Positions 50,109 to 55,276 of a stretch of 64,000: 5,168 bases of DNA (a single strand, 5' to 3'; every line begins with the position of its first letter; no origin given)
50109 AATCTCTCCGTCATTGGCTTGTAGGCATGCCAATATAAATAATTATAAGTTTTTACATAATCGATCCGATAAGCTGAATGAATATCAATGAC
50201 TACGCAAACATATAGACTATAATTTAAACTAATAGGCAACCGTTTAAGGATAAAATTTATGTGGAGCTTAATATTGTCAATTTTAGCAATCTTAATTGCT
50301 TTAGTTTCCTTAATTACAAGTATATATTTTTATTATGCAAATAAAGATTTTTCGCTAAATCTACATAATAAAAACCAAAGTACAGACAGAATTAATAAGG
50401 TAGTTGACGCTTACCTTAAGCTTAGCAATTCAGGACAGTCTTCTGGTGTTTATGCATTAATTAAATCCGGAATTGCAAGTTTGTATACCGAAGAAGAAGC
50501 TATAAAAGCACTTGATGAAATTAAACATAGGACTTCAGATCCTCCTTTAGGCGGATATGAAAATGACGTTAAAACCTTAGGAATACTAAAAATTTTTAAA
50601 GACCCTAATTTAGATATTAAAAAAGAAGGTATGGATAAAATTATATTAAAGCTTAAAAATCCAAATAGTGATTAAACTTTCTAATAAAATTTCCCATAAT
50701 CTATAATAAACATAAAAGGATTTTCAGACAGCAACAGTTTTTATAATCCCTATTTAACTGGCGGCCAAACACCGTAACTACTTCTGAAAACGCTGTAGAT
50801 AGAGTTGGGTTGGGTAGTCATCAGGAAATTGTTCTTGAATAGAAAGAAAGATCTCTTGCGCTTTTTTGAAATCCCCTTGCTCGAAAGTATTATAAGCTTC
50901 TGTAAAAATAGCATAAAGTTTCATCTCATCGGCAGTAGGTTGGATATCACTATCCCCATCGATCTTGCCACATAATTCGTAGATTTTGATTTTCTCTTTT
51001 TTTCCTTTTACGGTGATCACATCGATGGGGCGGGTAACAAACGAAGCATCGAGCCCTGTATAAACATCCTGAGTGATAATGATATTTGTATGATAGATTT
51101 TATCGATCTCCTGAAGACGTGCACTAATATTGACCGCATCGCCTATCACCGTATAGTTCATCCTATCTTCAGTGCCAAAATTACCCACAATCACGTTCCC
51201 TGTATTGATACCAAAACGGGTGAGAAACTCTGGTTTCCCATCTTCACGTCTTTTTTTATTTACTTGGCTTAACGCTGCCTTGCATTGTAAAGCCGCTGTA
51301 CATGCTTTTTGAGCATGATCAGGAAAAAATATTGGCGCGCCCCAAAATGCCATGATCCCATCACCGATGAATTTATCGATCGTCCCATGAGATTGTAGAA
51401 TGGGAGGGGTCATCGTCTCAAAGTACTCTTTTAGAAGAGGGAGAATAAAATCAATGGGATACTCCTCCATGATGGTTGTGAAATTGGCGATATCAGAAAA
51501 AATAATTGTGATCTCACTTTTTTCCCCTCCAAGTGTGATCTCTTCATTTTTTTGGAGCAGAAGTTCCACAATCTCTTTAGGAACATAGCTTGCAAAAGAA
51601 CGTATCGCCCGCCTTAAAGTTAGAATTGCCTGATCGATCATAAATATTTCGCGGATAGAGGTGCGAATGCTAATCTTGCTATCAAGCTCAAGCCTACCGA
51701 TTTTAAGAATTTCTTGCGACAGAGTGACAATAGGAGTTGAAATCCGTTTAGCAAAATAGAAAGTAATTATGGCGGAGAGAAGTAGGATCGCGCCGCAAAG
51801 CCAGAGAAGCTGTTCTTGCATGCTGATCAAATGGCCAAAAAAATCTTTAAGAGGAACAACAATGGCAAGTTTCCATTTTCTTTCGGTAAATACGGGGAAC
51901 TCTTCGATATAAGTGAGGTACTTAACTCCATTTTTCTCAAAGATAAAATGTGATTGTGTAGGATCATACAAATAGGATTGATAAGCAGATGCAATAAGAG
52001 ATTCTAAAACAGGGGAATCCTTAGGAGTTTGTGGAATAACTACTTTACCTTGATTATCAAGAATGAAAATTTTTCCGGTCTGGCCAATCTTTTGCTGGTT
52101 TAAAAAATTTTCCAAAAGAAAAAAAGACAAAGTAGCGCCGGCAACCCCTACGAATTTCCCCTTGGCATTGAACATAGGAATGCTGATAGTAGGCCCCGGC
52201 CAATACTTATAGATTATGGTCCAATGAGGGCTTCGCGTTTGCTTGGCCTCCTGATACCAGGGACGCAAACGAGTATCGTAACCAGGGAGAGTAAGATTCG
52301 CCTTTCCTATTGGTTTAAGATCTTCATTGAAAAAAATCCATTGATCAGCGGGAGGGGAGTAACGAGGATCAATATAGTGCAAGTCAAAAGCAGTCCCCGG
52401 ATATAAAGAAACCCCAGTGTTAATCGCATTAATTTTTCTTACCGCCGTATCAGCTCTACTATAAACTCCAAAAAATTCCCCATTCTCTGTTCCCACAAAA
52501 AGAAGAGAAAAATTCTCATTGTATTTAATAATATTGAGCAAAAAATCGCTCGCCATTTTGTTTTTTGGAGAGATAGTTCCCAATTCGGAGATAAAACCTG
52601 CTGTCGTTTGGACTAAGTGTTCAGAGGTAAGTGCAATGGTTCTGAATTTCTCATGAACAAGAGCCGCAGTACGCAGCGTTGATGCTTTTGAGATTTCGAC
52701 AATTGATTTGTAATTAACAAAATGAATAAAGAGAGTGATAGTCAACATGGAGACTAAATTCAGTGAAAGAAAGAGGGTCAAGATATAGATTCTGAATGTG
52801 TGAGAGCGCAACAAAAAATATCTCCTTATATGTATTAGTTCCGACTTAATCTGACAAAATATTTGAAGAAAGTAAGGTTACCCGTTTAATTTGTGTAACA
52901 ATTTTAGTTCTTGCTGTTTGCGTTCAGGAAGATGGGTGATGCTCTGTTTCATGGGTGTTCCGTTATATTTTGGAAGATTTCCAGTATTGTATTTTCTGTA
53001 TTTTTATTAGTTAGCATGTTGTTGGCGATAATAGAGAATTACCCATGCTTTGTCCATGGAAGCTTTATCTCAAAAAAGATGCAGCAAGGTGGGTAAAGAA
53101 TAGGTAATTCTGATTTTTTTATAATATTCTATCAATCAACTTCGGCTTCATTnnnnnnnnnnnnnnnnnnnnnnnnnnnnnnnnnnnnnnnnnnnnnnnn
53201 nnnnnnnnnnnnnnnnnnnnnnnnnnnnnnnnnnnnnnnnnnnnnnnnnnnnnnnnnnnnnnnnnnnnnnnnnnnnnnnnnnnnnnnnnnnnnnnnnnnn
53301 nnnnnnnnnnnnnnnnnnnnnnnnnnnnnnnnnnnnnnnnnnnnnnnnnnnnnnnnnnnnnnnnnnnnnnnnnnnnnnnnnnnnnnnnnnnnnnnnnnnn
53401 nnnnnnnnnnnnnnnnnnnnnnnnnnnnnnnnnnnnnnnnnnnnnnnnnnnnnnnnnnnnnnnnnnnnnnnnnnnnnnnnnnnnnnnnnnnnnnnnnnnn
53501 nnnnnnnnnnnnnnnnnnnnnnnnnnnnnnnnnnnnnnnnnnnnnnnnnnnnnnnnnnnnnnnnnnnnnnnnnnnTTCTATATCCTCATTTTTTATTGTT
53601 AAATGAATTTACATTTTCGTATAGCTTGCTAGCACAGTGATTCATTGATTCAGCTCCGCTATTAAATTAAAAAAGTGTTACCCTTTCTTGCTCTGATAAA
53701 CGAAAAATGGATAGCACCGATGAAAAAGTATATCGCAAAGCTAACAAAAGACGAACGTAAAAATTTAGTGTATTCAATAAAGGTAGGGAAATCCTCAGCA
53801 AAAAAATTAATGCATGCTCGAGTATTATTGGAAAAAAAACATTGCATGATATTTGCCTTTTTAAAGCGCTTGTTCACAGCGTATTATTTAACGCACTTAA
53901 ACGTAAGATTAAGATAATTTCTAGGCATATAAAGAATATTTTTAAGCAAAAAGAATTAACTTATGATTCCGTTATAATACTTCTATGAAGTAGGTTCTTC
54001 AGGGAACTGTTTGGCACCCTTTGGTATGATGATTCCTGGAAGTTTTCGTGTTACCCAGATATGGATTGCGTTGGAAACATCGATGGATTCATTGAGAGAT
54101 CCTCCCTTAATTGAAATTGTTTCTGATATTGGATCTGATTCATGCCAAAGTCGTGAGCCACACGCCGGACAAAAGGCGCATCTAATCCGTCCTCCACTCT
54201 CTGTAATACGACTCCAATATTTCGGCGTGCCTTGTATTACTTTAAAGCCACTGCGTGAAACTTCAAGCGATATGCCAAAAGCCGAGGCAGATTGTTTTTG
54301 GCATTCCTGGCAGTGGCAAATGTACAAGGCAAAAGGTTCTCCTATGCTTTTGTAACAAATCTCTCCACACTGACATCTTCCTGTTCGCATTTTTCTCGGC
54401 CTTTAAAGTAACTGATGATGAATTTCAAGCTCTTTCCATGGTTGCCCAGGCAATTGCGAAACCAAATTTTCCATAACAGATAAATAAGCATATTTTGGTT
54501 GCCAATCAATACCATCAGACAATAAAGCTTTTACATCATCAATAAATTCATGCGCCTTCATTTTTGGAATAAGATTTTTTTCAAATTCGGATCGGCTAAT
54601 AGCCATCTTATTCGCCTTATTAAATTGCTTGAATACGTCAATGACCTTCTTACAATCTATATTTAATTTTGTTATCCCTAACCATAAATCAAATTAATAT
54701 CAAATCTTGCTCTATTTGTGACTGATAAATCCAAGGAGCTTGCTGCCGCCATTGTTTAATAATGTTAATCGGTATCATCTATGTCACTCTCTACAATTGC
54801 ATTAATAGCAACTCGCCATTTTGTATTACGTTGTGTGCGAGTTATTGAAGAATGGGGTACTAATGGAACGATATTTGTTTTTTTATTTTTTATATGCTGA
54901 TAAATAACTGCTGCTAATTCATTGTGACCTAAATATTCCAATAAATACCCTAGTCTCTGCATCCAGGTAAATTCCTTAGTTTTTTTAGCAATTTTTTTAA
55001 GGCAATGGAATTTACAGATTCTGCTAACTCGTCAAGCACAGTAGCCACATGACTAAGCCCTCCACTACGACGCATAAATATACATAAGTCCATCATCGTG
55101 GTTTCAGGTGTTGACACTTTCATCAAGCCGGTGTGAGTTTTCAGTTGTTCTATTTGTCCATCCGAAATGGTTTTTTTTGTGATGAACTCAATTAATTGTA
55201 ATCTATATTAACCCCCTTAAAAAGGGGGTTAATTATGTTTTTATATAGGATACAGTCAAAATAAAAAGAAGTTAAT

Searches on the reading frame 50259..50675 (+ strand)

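Call 80: search_protein_families(library=pfam, proteins=[window:50259-50675:+], max_evalue=0.01)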
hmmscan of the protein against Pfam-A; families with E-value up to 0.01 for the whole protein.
window:50259-50675:+ (138 aa): 1 family
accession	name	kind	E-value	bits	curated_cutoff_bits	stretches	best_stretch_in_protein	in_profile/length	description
PF03311.19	Cornichon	-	0.0056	17.4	29.2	1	5-52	2-49/122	Cornichon protein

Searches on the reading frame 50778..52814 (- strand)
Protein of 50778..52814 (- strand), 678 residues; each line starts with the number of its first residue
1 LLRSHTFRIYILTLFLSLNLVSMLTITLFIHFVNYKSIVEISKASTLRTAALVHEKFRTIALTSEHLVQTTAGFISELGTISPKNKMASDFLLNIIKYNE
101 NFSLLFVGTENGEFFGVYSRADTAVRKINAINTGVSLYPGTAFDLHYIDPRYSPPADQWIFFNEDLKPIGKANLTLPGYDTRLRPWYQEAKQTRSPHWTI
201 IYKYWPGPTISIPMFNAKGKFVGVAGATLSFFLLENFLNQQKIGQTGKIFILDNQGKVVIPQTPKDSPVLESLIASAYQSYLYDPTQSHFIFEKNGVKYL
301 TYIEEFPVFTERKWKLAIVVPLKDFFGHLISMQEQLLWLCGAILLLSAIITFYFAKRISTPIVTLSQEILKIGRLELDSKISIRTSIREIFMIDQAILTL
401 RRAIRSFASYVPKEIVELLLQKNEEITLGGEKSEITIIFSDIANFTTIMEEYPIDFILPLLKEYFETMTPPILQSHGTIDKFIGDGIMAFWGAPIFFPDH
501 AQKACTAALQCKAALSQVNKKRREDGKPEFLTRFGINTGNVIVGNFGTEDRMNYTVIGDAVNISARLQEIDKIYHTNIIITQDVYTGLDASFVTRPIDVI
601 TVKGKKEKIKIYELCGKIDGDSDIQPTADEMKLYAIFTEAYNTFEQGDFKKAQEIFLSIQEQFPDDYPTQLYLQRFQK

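Call 80: search_protein_families(library=pfam, proteins=[window:50778-52814:-], max_evalue=0.01)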
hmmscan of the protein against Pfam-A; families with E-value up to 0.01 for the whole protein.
window:50778-52814:- (678 aa): 4 families
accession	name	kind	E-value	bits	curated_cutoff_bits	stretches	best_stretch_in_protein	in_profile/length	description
PF00211.25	Guanylate_cyc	-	1.6e-21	77.2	21.9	1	432-614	6-181/183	Adenylate and Guanylate cyclase catalytic domain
PF02743.24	dCache_1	-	3.4e-15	56.7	45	1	163-307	75-231/240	Cache domain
PF22673.2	MCP-like_PDC_1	-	2e-06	28.6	27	1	174-231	48-108/113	Methyl-accepting chemotaxis protein-like, first PDC sensor domain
PF17201.10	Cache_3-Cache_2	-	0.00025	20.9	27.7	1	209-329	162-293/299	Cache 3/Cache 2 fusion domain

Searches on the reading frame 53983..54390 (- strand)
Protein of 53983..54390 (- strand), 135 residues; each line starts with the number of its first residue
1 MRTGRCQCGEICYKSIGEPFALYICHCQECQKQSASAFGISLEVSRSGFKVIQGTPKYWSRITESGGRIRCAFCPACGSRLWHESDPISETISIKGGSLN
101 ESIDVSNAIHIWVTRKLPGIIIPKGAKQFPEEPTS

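Call 4: search_protein_families(library=pfam, proteins=[window:53983-54390:-], max_evalue=0.1)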
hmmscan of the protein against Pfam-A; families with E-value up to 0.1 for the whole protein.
window:53983-54390:- (135 aa): 1 family
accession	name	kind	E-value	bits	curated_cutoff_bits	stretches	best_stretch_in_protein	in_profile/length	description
PF04828.22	GFA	-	3.6e-28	98.4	24.3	1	2-114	2-114/115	Glutathione-dependent formaldehyde-activating enzyme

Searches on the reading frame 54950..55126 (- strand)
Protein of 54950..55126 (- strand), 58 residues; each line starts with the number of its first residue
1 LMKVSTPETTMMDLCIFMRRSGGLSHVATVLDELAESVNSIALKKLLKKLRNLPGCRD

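Call 4: search_protein_families(library=pfam, proteins=[window:54950-55126:-], max_evalue=0.1)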
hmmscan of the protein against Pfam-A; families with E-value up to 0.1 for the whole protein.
window:54950-55126:- (58 aa): 1 family
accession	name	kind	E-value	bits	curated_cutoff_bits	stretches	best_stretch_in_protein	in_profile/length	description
PF09407.15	AbiEi_1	-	5.5e-09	36.8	22.2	1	2-51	80-129/142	AbiEi antitoxin C-terminal domain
